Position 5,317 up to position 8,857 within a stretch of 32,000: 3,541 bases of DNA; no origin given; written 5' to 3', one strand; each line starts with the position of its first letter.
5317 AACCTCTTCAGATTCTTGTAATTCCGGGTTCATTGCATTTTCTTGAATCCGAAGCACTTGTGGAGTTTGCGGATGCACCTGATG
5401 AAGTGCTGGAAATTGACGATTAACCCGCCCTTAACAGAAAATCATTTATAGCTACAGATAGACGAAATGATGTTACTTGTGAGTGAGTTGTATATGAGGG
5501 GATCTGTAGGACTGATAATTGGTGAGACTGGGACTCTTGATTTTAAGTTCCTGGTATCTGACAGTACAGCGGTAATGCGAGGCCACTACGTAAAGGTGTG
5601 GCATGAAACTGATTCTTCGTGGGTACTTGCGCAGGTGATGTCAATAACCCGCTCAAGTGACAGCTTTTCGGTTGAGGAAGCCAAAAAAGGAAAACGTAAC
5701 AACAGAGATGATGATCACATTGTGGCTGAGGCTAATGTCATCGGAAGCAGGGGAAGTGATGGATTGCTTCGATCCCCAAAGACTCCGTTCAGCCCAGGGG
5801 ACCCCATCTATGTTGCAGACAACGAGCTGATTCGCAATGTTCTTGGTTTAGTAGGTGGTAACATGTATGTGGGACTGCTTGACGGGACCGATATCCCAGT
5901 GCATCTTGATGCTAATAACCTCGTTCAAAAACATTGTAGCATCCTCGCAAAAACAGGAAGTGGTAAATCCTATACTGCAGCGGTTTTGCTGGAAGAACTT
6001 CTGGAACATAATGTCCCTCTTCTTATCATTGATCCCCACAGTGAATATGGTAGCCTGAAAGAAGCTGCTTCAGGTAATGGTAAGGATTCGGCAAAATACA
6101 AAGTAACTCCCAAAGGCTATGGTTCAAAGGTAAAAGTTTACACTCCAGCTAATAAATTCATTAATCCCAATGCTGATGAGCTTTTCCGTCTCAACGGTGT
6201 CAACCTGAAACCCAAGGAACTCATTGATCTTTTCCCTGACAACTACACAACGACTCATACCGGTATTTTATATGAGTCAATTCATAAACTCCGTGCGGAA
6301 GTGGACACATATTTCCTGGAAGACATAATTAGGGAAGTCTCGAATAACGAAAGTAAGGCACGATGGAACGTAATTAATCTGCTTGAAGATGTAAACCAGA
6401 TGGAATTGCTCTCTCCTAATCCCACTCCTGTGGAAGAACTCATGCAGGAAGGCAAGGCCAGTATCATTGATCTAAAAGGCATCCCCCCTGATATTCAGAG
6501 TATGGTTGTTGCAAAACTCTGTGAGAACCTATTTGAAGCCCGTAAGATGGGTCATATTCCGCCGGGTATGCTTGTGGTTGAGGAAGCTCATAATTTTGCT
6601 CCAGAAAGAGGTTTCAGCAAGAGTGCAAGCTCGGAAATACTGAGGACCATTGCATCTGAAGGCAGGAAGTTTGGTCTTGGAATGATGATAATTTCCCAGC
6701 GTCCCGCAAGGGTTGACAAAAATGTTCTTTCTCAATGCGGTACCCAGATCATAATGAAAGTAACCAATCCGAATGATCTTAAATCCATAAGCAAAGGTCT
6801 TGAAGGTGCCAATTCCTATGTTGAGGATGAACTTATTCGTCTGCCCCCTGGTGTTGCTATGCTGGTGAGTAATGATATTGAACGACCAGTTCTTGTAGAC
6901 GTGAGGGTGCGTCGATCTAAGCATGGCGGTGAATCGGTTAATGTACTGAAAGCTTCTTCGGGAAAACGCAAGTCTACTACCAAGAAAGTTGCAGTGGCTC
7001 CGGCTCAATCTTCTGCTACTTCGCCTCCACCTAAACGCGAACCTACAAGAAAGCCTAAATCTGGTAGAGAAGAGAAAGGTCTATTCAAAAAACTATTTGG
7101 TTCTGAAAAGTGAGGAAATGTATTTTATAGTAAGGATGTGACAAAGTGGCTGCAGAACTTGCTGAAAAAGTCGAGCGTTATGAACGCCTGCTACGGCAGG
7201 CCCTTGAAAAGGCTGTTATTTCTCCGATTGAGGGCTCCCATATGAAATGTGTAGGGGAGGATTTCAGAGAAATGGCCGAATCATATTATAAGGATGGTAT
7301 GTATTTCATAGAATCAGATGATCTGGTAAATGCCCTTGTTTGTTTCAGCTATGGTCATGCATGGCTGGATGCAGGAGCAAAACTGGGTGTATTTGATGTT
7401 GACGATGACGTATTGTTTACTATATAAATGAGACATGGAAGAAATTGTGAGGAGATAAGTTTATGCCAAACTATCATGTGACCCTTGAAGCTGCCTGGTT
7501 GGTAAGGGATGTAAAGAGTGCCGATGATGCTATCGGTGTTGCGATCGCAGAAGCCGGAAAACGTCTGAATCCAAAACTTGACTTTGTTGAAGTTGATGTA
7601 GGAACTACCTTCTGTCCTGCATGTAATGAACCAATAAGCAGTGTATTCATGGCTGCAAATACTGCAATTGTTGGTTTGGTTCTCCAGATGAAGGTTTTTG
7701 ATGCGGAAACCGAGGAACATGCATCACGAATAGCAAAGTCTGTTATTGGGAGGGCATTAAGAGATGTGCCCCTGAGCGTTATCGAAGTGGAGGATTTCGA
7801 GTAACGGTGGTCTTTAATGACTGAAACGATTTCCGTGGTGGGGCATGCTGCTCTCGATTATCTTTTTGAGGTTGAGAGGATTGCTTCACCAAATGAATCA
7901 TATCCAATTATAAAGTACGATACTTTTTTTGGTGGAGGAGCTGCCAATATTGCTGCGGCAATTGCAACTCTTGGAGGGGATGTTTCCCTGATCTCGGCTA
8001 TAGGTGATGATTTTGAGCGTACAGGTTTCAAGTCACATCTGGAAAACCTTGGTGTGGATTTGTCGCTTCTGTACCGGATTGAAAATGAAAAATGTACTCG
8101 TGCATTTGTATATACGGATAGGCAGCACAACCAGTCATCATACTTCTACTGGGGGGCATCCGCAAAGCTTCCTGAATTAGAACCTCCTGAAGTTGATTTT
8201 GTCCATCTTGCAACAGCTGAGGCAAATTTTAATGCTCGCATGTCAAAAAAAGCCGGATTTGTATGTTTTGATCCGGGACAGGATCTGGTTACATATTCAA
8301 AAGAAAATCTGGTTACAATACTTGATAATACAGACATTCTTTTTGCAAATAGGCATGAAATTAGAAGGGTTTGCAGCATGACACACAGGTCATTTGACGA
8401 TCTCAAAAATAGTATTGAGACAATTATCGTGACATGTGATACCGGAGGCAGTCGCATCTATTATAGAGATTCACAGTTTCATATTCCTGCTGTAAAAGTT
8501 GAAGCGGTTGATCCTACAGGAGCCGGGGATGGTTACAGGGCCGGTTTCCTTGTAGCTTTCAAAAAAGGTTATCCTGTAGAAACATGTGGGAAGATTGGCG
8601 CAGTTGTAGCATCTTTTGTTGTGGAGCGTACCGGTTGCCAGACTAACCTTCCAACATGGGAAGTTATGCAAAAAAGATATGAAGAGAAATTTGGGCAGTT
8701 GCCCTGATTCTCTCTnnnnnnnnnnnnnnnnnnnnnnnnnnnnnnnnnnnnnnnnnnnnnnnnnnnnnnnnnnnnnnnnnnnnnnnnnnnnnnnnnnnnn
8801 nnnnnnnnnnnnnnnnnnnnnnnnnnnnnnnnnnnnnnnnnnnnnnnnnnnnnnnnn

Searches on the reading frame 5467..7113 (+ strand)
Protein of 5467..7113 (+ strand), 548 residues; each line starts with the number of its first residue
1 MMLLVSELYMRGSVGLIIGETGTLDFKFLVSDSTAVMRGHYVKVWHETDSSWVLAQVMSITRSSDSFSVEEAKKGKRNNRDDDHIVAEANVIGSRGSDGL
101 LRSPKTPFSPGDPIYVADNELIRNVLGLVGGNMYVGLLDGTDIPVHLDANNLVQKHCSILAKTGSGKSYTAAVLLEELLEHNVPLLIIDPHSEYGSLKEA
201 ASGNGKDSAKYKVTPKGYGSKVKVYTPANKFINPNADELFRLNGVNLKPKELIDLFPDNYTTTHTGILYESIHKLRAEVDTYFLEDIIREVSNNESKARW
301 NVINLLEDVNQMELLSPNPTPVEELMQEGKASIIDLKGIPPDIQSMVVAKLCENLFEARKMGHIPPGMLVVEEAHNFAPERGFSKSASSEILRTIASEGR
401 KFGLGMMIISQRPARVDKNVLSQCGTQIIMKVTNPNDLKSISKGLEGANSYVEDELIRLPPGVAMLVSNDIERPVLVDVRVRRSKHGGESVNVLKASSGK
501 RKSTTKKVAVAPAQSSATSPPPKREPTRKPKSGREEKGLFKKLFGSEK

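Call 8: search_protein_families(library=pfam, proteins=[window:5467-7113:+], max_evalue=0.001)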
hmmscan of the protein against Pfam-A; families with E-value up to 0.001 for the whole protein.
window:5467-7113:+ (548 aa): 5 families
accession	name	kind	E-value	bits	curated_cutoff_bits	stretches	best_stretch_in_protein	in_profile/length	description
PF01935.23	DUF87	-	6.1e-42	144.6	23.2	1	134-354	2-219/220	Helicase HerA, central domain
PF09378.16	HAS-barrel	-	4.4e-07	30.4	25.2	1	14-93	1-86/90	HAS barrel domain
PF12846.13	AAA_10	-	3.4e-06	26.8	27.5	1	155-309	22-152/362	AAA-like domain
PF13401.12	AAA_22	-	0.00011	22.9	27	0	155-202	6-33/130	AAA domain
PF05872.18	HerA_C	-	0.00074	18.7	22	0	400-443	289-334/502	Helicase HerA-like C-terminal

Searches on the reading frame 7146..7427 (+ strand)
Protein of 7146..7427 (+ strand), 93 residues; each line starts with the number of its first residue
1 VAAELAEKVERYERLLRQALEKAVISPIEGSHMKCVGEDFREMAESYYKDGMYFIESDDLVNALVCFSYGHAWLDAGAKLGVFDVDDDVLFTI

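Call 16: search_protein_families(library=pfam, proteins=[window:7146-7427:+], max_evalue=0.01)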
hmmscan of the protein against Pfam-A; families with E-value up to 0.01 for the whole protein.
window:7146-7427:+ (93 aa): 1 family
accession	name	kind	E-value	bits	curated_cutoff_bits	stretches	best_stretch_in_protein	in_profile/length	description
PF04010.18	DUF357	-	2.6e-30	104.7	29.4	1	11-83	1-73/73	Protein of unknown function (DUF357)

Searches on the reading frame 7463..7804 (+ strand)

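Call 16: search_protein_families(library=pfam, proteins=[window:7463-7804:+], max_evalue=0.01)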
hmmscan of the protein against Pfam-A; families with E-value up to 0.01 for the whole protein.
window:7463-7804:+ (113 aa): 1 family
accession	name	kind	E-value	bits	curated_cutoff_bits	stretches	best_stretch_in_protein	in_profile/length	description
PF04475.18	DUF555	-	2.1e-50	170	25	1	4-111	1-109/110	Protein of unknown function (DUF555)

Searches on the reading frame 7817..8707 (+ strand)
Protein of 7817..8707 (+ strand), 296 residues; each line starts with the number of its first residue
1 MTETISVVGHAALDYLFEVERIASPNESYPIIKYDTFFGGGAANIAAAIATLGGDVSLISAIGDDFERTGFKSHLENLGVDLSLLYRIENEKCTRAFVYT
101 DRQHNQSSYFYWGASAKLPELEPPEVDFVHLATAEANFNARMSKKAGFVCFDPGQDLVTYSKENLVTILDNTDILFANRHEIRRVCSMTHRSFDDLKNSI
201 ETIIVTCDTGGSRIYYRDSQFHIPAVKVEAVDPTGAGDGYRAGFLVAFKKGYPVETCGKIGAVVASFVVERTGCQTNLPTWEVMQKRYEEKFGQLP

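Call 8: search_protein_families(library=pfam, proteins=[window:7817-8707:+], max_evalue=0.001)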
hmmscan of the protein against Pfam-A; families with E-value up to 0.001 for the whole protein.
window:7817-8707:+ (296 aa): 1 family
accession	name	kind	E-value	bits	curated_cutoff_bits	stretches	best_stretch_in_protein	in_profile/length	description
PF00294.29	PfkB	-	1.6e-50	172.6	25.8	1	4-280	3-301/302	pfkB family carbohydrate kinase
